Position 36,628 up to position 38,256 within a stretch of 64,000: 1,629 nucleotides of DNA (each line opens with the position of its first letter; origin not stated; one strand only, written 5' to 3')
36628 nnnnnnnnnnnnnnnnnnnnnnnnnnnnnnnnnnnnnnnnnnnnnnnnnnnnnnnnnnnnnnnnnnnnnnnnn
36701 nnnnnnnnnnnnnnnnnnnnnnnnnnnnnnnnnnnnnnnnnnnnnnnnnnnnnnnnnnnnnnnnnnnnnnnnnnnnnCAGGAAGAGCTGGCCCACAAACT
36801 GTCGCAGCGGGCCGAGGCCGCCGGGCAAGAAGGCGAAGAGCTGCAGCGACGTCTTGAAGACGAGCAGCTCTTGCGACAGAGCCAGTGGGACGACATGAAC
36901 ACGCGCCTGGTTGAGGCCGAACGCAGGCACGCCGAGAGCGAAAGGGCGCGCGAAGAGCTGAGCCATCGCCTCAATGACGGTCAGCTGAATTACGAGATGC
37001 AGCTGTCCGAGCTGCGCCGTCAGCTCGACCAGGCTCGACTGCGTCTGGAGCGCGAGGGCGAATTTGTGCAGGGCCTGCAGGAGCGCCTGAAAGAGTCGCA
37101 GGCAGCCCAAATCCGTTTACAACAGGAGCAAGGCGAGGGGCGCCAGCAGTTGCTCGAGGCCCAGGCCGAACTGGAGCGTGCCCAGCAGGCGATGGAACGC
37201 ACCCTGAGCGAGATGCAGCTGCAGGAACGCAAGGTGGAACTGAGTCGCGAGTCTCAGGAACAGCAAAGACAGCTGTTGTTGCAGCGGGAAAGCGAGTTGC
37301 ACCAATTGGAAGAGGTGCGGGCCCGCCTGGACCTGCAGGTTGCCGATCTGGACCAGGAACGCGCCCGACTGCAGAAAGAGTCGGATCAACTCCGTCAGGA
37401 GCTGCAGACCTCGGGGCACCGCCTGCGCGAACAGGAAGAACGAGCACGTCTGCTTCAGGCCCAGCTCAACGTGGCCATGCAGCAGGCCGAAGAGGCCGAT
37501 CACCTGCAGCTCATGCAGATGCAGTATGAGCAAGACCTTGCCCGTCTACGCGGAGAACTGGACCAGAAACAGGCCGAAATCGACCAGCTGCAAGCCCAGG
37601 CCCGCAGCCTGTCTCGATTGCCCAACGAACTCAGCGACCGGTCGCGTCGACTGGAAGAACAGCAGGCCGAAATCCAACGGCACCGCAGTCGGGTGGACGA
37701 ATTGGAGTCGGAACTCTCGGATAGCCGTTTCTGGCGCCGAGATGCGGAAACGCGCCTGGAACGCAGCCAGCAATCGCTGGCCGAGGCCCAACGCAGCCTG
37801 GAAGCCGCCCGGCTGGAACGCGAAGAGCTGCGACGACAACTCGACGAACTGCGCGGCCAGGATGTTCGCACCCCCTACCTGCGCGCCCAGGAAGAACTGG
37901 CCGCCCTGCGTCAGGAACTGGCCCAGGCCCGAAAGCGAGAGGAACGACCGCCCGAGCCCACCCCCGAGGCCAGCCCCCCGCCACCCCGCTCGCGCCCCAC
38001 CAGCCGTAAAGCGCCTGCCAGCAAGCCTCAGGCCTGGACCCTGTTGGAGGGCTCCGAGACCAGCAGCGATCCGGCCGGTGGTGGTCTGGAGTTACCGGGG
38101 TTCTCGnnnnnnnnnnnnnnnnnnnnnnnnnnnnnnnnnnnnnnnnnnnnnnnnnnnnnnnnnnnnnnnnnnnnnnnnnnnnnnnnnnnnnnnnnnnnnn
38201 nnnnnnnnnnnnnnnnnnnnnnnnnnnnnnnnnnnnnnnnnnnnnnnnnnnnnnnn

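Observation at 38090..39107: HDAC-family deacetylase translationally coupled (GTGA) to the giant coiled-coil gene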

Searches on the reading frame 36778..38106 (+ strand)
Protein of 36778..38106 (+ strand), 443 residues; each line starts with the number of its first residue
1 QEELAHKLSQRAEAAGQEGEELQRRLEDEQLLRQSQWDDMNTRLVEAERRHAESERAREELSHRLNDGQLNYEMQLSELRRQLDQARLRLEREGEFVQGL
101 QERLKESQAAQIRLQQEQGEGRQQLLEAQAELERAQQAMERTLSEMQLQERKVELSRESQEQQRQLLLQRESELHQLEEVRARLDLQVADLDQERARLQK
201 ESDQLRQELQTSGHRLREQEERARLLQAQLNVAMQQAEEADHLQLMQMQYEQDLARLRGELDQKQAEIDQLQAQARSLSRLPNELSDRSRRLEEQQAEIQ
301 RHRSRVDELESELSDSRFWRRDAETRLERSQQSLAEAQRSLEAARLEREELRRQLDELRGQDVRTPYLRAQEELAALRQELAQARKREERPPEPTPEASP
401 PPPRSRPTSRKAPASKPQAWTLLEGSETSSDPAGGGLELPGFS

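Call 36: find_homologous_proteins(query=window:36778-38106:+, max_evalue=0.00001)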
Query window:36778-38106:+: 8000 candidates shared short words with the query, none scored E <= 0.00001.

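Call 39: find_related_loci(query=A1, collection=metagenome_contigs, flank=6000)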
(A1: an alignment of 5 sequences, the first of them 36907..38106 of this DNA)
Query A1 (400 aa) in metagenome_contigs; peptide patterns used: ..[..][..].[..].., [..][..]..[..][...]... (x = any residue, [..] = any of these).
600 stretches matched a pattern (row limit reached: there are more); 1 encode a relative of the query (tblastn E <= 1e-3); 1 distinct loci.
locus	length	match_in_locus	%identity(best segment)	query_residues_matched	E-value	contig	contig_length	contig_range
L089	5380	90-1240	41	30-399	3e-56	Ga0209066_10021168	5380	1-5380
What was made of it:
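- Tried and rejected: The one allowed metagenome scan gave a single extra locus, L089 (call 39).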

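Call 54: search_protein_representatives(protein=window:36907-38106:+)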
Query: 400 residues. Proteins with E-value up to 0.001 (for the whole library): 8; up to 1e-10: 4; up to 1e-30: 1. The best 8 are listed.
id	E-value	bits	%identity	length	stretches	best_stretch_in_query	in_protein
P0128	4.4e-35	138.2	84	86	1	316-400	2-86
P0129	3.2e-30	122.2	49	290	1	133-399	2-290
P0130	5.9e-27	111.4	55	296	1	163-307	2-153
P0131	1.4e-12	64.1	42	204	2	235-308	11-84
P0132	1.1e-06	44.8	41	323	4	220-291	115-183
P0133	2.2e-04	37.2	36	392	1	228-317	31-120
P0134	4.7e-04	36.1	29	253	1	145-373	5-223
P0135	6.1e-04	35.8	35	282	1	206-371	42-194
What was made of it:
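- The giant family is rare: 8 hits among 1.84 billion representative proteins (call 54).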

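Call 66: find_encoding_contigs(protein=P0131, flank=10000, max_places=1)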
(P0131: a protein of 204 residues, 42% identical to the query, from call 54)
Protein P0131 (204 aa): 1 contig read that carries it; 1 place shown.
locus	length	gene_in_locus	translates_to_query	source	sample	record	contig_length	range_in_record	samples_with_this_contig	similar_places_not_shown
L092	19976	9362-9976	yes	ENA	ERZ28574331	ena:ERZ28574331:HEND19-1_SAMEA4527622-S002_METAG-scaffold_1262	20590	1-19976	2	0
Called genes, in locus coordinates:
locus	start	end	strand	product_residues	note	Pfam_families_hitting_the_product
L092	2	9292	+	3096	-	?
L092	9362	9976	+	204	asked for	-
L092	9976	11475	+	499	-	-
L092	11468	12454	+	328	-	PF00850:Hist_deacetyl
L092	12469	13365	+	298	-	-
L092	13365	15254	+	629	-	PF00561:Abhydrolase_1 (faint), PF00326:Peptidase_S9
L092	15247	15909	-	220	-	-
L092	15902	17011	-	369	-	PF00989:PAS (faint), PF00072:Response_reg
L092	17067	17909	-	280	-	PF03301:Trp_dioxygenase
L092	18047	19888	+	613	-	PF02628:COX15-CtaA, PF01040:UbiA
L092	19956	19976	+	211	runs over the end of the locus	?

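Call 86: search_solved_structures(query=window:36907-38106:+, max_evalue=0.001)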
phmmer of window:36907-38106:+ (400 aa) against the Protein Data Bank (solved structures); distinct sequences matched with E-value up to 0.001: 0.

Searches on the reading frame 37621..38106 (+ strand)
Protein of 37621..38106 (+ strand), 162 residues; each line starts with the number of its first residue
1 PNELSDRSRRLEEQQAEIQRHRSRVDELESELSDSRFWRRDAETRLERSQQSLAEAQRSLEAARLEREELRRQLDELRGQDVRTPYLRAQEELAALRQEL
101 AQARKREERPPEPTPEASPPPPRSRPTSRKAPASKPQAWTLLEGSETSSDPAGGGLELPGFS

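Call 65: find_homologous_proteins(query=A2, max_evalue=1)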
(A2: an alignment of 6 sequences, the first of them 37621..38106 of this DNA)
Query A2 (6 sequences) (162 aa, profile of the alignment): 6 proteins with E <= 1 among 8000 candidates.
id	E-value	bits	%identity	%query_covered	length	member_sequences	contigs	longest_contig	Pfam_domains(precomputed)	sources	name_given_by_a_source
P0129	8.2e-58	214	38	96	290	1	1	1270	-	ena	-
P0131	3.5e-56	208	37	95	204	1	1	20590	-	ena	-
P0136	2.9e-53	199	38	95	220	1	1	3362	-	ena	-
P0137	3.8e-43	166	45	90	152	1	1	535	-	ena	-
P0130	5.0e-34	136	48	62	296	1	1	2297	-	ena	-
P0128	5.0e-19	87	83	53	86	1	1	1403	-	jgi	jgi:hypothetical protein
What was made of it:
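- Tried and rejected: A tail profile (alignment A2) recovered only six fragments (call 65).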

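Call 67: find_encoding_contigs(protein=P0136, flank=10000, max_places=1)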
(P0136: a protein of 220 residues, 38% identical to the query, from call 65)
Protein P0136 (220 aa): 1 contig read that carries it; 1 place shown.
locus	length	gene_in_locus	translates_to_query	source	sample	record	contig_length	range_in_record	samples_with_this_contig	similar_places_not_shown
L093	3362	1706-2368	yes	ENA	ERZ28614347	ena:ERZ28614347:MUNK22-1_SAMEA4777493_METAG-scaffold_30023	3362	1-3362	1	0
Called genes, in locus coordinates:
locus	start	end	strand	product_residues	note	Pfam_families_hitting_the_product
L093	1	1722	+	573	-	?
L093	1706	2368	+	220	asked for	-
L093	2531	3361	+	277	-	?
